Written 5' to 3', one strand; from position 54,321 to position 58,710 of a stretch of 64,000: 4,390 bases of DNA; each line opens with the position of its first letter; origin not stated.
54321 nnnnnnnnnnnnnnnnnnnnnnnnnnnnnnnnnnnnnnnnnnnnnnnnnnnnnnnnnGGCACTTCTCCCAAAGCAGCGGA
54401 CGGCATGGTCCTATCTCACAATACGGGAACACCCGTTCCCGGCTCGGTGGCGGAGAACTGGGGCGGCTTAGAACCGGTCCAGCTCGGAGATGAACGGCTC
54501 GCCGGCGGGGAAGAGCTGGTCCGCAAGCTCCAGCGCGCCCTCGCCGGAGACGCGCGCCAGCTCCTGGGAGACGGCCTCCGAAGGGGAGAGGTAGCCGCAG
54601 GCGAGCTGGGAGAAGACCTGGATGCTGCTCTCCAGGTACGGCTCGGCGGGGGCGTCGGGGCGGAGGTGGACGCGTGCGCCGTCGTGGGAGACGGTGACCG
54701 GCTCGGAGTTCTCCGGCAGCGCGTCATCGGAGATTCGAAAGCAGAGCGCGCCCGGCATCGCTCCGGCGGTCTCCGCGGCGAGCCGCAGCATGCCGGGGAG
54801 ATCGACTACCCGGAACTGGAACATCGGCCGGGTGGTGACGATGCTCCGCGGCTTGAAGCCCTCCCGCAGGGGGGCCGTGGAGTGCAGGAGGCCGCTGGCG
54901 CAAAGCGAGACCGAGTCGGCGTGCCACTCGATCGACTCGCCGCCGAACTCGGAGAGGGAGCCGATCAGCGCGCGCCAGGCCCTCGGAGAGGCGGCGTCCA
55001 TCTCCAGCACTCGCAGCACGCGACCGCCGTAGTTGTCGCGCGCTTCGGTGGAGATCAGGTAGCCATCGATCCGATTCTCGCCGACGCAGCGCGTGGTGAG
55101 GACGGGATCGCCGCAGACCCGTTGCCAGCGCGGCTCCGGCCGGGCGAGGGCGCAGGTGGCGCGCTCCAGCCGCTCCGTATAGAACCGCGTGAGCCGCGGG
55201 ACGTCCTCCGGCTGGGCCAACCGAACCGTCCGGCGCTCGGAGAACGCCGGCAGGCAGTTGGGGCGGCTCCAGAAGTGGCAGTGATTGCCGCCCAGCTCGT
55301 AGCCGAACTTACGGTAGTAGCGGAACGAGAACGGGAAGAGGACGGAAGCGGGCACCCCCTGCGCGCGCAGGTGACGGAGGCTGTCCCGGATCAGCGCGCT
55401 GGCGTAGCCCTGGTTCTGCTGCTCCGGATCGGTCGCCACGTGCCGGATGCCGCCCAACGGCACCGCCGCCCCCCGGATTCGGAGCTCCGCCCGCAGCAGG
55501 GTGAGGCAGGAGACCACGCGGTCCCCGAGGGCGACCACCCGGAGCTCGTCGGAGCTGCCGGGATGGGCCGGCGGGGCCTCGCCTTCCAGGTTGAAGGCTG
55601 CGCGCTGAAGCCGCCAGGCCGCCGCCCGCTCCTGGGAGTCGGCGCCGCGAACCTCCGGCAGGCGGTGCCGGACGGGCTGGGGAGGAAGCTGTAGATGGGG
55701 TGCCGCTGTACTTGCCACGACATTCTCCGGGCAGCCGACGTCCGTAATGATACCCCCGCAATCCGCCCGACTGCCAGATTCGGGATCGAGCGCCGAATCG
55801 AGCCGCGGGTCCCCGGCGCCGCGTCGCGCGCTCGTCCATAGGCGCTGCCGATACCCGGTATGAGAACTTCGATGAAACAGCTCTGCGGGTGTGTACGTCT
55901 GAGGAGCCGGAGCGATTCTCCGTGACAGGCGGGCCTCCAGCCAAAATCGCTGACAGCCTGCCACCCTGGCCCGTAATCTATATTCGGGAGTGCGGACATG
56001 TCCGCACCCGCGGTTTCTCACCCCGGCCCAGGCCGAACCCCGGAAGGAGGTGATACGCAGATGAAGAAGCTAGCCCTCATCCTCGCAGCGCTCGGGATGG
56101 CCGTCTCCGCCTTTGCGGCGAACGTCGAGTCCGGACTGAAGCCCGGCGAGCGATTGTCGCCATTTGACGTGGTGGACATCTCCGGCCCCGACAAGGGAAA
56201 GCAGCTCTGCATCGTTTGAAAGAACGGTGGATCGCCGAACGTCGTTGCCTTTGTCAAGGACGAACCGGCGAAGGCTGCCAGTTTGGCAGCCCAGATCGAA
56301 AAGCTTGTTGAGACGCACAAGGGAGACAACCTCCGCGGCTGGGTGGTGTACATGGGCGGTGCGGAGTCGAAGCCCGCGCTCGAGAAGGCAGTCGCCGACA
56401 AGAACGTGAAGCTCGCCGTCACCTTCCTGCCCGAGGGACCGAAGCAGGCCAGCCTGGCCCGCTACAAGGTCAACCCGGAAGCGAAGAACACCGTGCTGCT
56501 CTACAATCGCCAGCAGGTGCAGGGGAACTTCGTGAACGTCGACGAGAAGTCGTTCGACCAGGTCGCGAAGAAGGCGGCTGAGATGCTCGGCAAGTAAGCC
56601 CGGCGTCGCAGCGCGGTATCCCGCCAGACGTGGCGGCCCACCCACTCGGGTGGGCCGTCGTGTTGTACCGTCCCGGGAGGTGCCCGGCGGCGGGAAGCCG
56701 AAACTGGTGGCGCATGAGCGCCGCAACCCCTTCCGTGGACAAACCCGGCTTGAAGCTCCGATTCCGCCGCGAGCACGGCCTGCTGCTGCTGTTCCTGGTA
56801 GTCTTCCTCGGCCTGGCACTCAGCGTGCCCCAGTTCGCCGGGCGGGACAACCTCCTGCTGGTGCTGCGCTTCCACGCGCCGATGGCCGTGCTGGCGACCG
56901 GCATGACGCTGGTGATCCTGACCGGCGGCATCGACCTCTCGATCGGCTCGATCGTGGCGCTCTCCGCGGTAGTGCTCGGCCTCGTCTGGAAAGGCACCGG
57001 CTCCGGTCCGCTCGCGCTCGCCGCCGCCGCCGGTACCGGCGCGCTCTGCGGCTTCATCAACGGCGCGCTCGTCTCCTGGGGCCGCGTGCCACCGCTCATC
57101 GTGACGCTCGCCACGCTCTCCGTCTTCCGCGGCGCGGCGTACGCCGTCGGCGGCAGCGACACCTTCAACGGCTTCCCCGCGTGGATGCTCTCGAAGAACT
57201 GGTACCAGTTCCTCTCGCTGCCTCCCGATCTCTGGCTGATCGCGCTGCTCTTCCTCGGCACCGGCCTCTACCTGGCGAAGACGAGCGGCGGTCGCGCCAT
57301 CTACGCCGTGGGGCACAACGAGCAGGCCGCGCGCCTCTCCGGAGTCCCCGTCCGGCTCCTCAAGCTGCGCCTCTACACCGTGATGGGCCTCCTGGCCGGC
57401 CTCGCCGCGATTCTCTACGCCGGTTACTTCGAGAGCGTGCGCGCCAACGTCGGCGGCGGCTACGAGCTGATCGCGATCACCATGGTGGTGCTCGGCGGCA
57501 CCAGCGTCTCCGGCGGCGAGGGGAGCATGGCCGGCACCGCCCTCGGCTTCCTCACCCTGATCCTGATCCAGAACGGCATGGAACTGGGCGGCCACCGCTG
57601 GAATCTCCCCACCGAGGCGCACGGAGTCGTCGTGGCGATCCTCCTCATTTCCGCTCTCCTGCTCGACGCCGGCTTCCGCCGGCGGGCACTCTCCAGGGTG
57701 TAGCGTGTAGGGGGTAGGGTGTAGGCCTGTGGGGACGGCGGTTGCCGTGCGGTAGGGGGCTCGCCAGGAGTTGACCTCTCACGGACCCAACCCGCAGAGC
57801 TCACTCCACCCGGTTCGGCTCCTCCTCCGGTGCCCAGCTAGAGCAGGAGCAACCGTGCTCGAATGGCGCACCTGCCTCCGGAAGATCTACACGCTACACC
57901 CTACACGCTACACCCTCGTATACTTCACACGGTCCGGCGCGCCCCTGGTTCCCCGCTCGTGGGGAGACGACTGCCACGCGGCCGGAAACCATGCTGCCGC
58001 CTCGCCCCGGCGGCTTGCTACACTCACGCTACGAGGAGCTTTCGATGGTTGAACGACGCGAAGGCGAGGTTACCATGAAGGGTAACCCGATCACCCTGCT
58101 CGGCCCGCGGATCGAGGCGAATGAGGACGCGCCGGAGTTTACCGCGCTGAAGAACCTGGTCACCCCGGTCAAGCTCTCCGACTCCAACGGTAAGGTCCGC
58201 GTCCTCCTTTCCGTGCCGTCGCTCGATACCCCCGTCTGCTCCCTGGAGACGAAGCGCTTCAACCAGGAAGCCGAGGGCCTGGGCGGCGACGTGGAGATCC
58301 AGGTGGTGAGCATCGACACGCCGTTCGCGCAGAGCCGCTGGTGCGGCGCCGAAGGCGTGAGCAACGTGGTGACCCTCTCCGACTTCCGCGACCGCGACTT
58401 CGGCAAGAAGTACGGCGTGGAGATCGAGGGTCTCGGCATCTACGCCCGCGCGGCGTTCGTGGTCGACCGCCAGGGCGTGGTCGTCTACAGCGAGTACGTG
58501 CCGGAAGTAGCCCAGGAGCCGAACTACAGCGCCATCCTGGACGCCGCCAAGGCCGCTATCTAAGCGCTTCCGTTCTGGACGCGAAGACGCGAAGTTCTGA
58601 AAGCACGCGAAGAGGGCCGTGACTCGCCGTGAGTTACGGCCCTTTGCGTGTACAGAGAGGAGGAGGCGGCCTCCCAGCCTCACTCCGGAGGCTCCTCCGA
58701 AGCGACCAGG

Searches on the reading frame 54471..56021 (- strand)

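Call 39: search_protein_families(library=pfam, proteins=[window:54471-56021:-], max_evalue=0.00001)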
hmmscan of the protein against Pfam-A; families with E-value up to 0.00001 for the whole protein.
window:54471-56021:- (517 aa): 4 families
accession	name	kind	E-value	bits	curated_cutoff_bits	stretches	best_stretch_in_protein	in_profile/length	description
PF13527.13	Acetyltransf_9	-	7.2e-24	84.6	25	1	124-243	2-126/127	Acetyltransferase (GNAT) domain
PF13530.11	SCP2_2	-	1.8e-10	41.7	23.2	1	425-512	17-105/105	Sterol carrier protein domain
PF13508.13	Acetyltransf_7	-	5.4e-06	27.1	27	0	164-242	9-83/84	Acetyltransferase (GNAT) domain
PF00583.31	Acetyltransf_1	-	6.6e-06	26.8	20.7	0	163-241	38-116/116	Acetyltransferase (GNAT) family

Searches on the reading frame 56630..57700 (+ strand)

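Call 39: search_protein_families(library=pfam, proteins=[window:56630-57700:+], max_evalue=0.00001)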
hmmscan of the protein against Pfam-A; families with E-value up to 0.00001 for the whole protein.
window:56630-57700:+ (357 aa): 1 family
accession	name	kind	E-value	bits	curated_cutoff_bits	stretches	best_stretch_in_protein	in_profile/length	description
PF02653.21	BPD_transp_2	-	8.4e-39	133.8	26.8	1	75-343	2-269/269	Branched-chain amino acid transport system / permease component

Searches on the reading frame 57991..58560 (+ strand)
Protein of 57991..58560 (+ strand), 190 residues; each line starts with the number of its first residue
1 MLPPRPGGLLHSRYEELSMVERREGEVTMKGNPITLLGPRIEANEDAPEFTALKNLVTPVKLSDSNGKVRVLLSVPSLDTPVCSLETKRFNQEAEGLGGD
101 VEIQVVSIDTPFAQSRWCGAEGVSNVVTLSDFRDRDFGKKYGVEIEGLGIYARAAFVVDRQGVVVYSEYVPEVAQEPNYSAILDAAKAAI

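Call 39: search_protein_families(library=pfam, proteins=[window:57991-58560:+], max_evalue=0.00001)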
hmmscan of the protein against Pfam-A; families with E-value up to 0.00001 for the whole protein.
window:57991-58560:+ (190 aa): 2 families
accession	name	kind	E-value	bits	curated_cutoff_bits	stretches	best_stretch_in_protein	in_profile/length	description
PF08534.16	Redoxin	-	3.2e-25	89.1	26.6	1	43-183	2-148/148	Redoxin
PF00578.27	AhpC-TSA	-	1.3e-21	77.3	26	1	44-166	2-123/124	AhpC/TSA family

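Call 40: search_protein_families(library=ncbifam, proteins=[window:57991-58560:+], max_evalue=0.01)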
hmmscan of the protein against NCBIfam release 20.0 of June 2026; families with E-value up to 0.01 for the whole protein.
window:57991-58560:+ (190 aa): 11 families
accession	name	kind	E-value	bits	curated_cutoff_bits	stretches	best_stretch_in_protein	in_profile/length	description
NF001808.0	PRK00522.1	equivalog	3.3e-55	186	123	1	26-187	3-166/167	thiol peroxidase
NF045827.1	perox_SUH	exception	3.4e-45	153.6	298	1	27-189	4-168/178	thiol peroxidase Prx-SUH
TIGR03137.1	AhpC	equivalog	1.4e-08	34.7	272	1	60-172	24-139/187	alkyl hydroperoxide reductase subunit C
NF040737.1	peroxi_PrxU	equivalog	2.2e-08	34.1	270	1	41-173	36-178/233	thioredoxin-dependent peroxiredoxin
NF009668.0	PRK13189.1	equivalog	2e-06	27.2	211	1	45-171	14-146/224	peroxiredoxin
NF009669.0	PRK13190.1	equivalog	2.1e-06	27.1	261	1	44-189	6-154/203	putative peroxiredoxin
NF011576.0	PRK15000.1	subfamily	1.1e-05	25.2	301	1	64-166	31-139/200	peroxiredoxin C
NF010122.0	PRK13599.1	equivalog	4.6e-05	22.9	456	1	63-188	29-159/220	peroxiredoxin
NF053650.1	PerredPrxQDein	equivalog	0.003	17.5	260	0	48-124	2-76/148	thioredoxin-dependent peroxiredoxin PrxQ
NF006960.0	PRK09437.1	equivalog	0.0048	16.8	140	1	41-144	4-106/156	thioredoxin-dependent thiol peroxidase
NF009670.0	PRK13191.1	equivalog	0.0053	16.3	374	0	48-186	14-157/215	putative peroxiredoxin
